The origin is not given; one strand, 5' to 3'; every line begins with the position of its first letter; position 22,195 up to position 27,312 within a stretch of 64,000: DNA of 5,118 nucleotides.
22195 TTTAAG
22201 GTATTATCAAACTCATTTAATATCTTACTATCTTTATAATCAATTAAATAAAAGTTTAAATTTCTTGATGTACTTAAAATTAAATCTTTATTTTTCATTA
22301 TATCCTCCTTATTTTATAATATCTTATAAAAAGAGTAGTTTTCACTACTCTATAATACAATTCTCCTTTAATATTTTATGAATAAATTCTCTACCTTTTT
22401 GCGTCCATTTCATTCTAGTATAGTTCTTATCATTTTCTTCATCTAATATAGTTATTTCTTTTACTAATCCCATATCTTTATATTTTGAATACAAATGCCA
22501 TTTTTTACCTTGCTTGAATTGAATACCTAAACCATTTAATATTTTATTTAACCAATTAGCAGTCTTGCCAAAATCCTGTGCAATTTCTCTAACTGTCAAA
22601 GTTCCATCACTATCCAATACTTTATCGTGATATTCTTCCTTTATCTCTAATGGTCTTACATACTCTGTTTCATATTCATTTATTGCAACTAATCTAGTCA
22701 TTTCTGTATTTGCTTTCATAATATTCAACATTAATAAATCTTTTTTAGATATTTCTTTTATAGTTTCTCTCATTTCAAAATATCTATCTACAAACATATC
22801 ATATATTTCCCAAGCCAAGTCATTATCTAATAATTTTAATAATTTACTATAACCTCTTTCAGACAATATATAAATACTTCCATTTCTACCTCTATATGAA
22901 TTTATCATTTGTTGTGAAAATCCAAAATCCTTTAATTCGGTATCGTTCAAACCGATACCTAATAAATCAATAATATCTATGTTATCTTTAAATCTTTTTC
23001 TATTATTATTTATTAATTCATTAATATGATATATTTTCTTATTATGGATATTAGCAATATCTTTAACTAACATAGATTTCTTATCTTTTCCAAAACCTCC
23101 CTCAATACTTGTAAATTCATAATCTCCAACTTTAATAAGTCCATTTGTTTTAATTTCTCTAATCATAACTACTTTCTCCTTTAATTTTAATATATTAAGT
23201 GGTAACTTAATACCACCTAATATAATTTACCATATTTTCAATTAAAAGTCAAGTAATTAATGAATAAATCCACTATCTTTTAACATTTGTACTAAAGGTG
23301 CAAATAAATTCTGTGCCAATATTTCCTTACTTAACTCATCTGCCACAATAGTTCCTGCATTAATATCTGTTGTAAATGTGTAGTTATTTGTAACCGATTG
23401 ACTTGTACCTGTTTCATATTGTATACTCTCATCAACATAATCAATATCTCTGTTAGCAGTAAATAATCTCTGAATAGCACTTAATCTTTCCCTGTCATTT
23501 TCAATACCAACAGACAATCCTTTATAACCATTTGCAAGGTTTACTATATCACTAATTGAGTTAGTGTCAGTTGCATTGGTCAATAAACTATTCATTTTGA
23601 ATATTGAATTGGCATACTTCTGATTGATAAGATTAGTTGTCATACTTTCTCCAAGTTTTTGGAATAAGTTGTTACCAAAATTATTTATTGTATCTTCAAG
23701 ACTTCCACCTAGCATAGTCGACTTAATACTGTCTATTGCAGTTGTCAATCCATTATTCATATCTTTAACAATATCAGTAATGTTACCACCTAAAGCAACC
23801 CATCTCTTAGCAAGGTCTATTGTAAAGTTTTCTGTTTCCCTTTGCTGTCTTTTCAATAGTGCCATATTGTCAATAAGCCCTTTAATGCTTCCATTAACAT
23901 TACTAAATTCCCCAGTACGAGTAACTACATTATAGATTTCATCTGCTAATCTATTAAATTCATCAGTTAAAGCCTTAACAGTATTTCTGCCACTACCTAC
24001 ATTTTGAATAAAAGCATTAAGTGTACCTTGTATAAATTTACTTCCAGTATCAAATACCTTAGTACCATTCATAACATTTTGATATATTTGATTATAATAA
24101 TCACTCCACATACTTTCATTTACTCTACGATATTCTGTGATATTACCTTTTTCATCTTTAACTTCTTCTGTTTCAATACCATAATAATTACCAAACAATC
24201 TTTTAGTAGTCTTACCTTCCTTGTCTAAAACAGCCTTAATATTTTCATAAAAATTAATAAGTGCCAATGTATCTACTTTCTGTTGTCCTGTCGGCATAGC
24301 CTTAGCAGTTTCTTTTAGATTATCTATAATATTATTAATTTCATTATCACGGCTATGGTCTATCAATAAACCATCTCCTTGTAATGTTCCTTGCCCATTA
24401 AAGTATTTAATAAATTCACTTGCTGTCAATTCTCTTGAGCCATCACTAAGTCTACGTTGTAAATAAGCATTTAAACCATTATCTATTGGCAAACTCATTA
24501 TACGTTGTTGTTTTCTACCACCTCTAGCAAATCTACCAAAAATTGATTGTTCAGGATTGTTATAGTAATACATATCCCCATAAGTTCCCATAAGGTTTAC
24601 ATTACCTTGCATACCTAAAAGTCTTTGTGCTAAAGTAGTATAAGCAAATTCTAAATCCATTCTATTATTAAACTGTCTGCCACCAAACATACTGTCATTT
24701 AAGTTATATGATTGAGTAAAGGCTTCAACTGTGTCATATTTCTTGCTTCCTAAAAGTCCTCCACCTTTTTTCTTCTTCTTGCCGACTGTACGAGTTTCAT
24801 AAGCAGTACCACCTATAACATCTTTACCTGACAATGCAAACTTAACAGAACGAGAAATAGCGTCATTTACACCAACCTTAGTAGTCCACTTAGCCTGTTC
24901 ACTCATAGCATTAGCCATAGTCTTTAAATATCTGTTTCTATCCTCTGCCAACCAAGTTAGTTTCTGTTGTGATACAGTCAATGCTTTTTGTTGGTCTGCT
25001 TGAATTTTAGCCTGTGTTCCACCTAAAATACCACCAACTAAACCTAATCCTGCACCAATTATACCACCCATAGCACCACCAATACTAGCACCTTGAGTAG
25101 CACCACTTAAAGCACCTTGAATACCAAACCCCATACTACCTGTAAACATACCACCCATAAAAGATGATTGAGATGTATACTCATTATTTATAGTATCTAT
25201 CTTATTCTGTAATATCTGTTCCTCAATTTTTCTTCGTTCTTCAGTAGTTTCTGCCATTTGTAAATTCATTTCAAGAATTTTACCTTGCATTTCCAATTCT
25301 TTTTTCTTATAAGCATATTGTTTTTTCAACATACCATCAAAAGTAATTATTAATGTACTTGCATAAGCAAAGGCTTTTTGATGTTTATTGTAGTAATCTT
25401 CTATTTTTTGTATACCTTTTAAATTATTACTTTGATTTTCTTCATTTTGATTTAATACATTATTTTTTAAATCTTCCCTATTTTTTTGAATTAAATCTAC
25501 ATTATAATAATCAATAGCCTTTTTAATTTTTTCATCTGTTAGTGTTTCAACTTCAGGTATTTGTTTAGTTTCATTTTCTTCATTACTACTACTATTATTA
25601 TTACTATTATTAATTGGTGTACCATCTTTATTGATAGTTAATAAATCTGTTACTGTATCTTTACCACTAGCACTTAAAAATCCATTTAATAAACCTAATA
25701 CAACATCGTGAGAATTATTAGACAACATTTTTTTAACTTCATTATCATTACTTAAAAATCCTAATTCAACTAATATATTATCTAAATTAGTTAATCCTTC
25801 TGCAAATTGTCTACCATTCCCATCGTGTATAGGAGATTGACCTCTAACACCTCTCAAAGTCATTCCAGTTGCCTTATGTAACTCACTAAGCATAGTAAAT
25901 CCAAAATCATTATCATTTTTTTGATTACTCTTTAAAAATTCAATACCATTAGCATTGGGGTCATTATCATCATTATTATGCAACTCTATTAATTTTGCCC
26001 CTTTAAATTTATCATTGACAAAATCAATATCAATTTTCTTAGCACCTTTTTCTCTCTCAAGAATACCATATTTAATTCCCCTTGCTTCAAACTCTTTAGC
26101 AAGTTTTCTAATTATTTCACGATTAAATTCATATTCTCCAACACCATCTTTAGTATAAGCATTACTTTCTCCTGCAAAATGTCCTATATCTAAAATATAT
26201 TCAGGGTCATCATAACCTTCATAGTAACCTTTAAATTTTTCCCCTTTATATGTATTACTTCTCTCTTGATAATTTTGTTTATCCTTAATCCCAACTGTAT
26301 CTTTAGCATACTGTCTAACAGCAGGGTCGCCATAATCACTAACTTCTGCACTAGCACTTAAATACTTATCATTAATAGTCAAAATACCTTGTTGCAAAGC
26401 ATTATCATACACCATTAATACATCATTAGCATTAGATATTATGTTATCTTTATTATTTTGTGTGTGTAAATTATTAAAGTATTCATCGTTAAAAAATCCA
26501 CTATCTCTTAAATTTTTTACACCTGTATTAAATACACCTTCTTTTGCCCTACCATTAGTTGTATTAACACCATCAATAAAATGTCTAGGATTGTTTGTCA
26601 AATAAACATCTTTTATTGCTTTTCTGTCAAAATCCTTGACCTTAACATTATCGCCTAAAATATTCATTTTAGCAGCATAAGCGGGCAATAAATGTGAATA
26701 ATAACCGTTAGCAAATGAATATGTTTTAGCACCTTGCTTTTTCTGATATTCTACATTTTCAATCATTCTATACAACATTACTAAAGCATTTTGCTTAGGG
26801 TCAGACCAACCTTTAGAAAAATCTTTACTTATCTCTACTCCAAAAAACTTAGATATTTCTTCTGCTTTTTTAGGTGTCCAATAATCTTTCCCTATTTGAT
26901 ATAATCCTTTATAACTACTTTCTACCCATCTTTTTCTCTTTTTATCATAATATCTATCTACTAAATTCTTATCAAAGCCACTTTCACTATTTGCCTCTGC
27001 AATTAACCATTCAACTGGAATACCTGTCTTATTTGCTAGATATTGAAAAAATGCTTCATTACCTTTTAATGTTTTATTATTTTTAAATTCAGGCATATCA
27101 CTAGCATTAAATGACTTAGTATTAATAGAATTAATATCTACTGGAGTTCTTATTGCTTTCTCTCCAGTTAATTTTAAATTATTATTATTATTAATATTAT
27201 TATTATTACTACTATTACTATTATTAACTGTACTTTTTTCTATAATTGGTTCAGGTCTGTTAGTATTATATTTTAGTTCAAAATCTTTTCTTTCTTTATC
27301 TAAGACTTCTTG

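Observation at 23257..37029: Exceptionally long tape-measure protein (4590 aa, 13.8 kb) carrying three distinct peptidoglycan-hydrolase domains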

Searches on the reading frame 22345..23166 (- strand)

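Call 13: search_protein_families(library=phrogs, proteins=[window:22345-23166:-], max_evalue=0.001)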
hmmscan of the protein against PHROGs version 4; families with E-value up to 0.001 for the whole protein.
window:22345-23166:- (273 aa): 13 families
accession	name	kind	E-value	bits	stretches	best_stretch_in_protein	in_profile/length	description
phrog_1726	-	transcription regulation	4.1e-37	129.4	1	17-228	2-228/264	anti-repressor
phrog_63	-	transcription regulation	3.3e-33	116.7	1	29-270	130-360/431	anti-repressor Ant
phrog_130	-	transcription regulation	2.1e-23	84.1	1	172-269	307-411/480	anti-repressor Ant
phrog_373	-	transcription regulation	1.2e-15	58.7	1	35-201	103-260/373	anti-repressor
phrog_463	-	transcription regulation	2.3e-14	54.5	1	19-177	13-158/250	anti-repressor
phrog_25289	-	unknown function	3.2e-14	54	1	206-272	1-70/79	-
phrog_1760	-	transcription regulation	4.6e-11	43.8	1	32-168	21-159/232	anti-repressor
phrog_7755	-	transcription regulation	7.2e-10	39.8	1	12-151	118-247/282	anti-repressor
phrog_4792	-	transcription regulation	4.1e-08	34.2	1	28-143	22-133/268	anti-repressor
phrog_4608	-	transcription regulation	1.3e-07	32.5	1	35-145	26-129/268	anti-repressor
phrog_8244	-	unknown function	2e-06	28.2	1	37-242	26-210/383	-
phrog_2657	-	transcription regulation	9.1e-06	26.1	1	34-165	26-129/243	transcriptional regulator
phrog_2379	-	transcription regulation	1.7e-05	25.6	1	35-154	24-145/187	anti-repressor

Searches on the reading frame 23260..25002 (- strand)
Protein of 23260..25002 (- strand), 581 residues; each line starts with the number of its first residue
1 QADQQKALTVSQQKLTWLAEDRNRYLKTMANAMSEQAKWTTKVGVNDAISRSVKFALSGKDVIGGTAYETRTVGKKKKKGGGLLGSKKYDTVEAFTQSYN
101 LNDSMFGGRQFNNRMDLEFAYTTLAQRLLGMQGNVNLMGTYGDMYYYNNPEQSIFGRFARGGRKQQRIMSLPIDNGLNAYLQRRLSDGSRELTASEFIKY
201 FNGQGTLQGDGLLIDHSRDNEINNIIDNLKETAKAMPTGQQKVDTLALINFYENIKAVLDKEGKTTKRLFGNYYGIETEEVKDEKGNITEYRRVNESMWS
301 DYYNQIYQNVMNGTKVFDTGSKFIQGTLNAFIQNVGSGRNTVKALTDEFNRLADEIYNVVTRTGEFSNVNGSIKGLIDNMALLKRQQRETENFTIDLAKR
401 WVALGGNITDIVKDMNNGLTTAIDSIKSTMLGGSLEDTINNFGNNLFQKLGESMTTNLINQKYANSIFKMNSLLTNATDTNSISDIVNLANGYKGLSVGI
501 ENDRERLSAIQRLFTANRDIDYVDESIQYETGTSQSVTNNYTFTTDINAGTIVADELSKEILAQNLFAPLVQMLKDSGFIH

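Call 99: find_related_loci(query=window:23260-25002:-, collection=metagenome_contigs, flank=10000)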
Query window:23260-25002:- (581 aa) in metagenome_contigs; peptide patterns used: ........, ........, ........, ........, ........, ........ (x = any residue, [..] = any of these).
161 stretches matched a pattern; 15 encode a relative of the query (tblastn E <= 1e-3); 14 distinct loci.
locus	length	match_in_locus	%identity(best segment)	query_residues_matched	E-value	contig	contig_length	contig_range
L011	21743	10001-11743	99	1-581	0e+0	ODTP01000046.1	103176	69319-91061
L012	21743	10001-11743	98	1-581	0e+0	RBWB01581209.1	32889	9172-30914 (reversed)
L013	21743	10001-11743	97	1-581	0e+0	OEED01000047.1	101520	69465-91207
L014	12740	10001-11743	94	1-581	0e+0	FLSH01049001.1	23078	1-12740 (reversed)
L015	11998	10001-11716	93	1-581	0e+0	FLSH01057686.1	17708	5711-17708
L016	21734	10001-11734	89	1-581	0e+0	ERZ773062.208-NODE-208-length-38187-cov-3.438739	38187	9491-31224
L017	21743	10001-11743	87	1-581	0e+0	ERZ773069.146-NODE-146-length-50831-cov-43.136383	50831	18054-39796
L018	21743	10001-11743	87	1-581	0e+0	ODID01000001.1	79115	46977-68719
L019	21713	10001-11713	77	1-581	0e+0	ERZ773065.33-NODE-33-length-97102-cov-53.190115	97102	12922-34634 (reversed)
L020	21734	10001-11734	89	1-581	0e+0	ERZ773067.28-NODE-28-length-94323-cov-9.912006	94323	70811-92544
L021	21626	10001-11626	71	1-581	0e+0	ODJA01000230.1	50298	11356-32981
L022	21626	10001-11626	70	1-581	0e+0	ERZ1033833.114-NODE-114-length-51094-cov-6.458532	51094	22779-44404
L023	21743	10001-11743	98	1-581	0e+0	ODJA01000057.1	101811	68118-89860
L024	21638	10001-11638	61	1-579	0e+0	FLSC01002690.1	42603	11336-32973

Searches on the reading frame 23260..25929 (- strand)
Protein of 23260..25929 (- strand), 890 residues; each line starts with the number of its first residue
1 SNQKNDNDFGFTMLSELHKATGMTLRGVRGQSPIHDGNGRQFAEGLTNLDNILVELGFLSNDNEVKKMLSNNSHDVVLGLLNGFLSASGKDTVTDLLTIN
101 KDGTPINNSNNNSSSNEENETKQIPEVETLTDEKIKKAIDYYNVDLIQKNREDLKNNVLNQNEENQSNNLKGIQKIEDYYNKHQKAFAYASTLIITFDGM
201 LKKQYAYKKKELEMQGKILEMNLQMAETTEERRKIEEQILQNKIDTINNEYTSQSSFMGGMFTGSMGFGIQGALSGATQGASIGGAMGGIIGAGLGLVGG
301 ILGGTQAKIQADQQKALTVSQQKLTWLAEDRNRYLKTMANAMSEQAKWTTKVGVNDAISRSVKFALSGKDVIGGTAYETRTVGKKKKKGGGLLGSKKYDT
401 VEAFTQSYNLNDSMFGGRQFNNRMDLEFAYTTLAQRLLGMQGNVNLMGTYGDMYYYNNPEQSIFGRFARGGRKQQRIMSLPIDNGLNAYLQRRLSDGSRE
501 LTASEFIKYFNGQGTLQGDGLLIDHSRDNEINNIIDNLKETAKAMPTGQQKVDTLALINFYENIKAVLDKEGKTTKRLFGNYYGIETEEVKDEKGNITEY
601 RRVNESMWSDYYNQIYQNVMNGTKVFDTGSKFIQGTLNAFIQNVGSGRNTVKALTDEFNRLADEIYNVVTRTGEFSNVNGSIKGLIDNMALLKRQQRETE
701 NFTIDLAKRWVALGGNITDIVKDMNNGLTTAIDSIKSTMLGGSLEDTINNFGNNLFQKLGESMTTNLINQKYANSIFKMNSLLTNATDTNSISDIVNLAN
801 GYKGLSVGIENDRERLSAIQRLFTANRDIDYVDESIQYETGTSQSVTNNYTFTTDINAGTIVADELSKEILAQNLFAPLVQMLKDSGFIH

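Call 8: search_protein_families(library=pfam, proteins=[window:23260-25929:-], max_evalue=1)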
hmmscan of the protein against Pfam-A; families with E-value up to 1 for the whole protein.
window:23260-25929:- (890 aa): 2 families
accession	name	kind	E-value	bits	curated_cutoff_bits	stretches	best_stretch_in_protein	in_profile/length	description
PF01520.23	Amidase_3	-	0.0005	20.6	27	1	2-73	97-160/174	N-acetylmuramoyl-L-alanine amidase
PF11981.13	DUF3482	-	0.0061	16.4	29.2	1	258-335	152-226/293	Domain of unknown function (DUF3482)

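Call 9: search_protein_families(library=phrogs, proteins=[window:23260-25929:-], max_evalue=0.01)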
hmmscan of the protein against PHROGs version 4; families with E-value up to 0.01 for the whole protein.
window:23260-25929:- (890 aa): 3 families
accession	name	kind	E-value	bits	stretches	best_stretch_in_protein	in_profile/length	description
phrog_37425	-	unknown function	7.4e-05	23.5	1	265-350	3-85/275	-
phrog_15743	-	unknown function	0.0083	17.2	0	129-212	83-166/170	-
phrog_21452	-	unknown function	0.0096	17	0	120-155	3-38/64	-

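Call 108: search_protein_families(library=ncbifam, proteins=[window:23260-25929:-], max_evalue=0.01)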
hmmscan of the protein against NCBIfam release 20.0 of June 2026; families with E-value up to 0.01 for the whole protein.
window:23260-25929:- (890 aa): 1 family
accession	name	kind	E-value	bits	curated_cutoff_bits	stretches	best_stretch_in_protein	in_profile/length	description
TIGR03789.1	pdsO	hypoth_equivalog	0.002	17.8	152.2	1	273-351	47-124/243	sortase-associated OmpA-like protein PdsO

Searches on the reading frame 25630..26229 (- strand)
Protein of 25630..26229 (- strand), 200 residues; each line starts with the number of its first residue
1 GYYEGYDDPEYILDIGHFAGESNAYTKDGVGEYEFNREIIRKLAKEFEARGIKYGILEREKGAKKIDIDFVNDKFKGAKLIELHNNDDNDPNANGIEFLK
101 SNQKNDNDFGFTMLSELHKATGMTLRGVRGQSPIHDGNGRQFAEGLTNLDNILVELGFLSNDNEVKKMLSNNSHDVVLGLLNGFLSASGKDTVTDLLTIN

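Call 73: search_solved_structures(query=window:25630-26229:-, max_evalue=0.01, show_alignments=1)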
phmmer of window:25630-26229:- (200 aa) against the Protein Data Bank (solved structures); distinct sequences matched with E-value up to 0.01: 2.
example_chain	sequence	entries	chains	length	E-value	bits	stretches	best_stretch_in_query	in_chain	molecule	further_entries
4rn7_A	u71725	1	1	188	0.00034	23.6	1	13-186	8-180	N-acetylmuramoyl-L-alanine amidase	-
7tj4_B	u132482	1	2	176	0.0067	19.4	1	11-177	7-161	LytH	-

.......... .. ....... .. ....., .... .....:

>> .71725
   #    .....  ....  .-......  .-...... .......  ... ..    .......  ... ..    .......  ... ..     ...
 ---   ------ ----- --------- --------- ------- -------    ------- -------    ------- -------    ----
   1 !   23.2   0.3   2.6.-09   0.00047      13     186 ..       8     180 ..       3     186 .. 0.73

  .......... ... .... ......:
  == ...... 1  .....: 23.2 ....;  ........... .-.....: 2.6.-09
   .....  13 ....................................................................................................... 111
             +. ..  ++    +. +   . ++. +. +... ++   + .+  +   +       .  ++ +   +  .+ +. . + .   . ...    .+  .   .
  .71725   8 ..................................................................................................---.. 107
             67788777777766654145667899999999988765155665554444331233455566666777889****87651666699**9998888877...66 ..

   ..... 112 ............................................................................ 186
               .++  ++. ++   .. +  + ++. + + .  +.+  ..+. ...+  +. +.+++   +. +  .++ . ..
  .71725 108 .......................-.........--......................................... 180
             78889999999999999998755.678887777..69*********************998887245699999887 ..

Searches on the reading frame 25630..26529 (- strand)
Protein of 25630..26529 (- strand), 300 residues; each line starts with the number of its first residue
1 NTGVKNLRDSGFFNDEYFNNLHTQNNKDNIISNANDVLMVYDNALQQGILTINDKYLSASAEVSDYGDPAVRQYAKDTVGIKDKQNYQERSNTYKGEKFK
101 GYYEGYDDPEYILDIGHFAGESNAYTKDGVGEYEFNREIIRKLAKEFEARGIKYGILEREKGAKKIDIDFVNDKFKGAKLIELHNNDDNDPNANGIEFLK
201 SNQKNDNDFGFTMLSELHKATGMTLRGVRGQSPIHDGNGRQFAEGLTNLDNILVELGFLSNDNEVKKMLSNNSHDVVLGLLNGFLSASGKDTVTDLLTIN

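Call 8: search_protein_families(library=pfam, proteins=[window:25630-26529:-], max_evalue=1)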
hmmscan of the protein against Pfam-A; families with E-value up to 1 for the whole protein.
window:25630-26529:- (300 aa): 1 family
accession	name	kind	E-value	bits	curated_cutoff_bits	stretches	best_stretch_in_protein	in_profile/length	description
PF01520.23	Amidase_3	-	1.7e-15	57.9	27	1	112-274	2-161/174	N-acetylmuramoyl-L-alanine amidase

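Call 9: search_protein_families(library=phrogs, proteins=[window:25630-26529:-], max_evalue=0.01)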
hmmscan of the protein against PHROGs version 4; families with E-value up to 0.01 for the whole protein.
window:25630-26529:- (300 aa): 1 family
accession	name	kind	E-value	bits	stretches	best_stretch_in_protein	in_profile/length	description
phrog_435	-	lysis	3.1e-15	57.1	1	113-277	117-274/556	endolysin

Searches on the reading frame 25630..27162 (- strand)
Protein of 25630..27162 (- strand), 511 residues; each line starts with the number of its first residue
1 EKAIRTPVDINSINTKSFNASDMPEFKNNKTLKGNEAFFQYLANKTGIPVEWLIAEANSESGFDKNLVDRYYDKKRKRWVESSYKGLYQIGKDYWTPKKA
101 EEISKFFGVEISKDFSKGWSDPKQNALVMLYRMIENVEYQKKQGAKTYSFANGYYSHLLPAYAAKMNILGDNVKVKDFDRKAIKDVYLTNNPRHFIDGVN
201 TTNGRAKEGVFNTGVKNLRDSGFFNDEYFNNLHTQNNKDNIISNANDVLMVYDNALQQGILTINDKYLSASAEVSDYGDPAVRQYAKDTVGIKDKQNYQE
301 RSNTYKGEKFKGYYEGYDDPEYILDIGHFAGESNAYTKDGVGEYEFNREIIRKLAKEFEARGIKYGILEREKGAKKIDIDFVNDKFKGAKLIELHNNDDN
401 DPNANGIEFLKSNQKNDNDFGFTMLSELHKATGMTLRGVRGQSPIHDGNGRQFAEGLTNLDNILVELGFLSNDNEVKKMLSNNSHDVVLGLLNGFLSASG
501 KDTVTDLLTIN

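Call 20: find_related_loci(query=window:25630-27162:-, collection=viral_contigs, flank=10000)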
Query window:25630-27162:- (511 aa) in viral_contigs; peptide patterns used: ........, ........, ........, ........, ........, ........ (x = any residue, [..] = any of these).
8 stretches matched a pattern; 5 encode a relative of the query (tblastn E <= 1e-3); 5 distinct loci.
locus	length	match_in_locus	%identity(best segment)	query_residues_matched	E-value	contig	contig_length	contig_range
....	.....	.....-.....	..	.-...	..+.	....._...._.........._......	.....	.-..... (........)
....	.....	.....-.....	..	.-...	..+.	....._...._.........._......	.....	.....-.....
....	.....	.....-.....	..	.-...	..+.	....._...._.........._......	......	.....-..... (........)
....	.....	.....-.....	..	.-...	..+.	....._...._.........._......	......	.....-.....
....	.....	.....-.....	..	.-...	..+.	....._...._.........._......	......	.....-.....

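Call 91: search_dna_similar(query=window:25630-27162:-, collection=phages, mode=protein, max_evalue=0.001, max_rows=25)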
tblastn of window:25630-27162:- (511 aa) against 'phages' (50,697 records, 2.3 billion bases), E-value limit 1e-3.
No match.
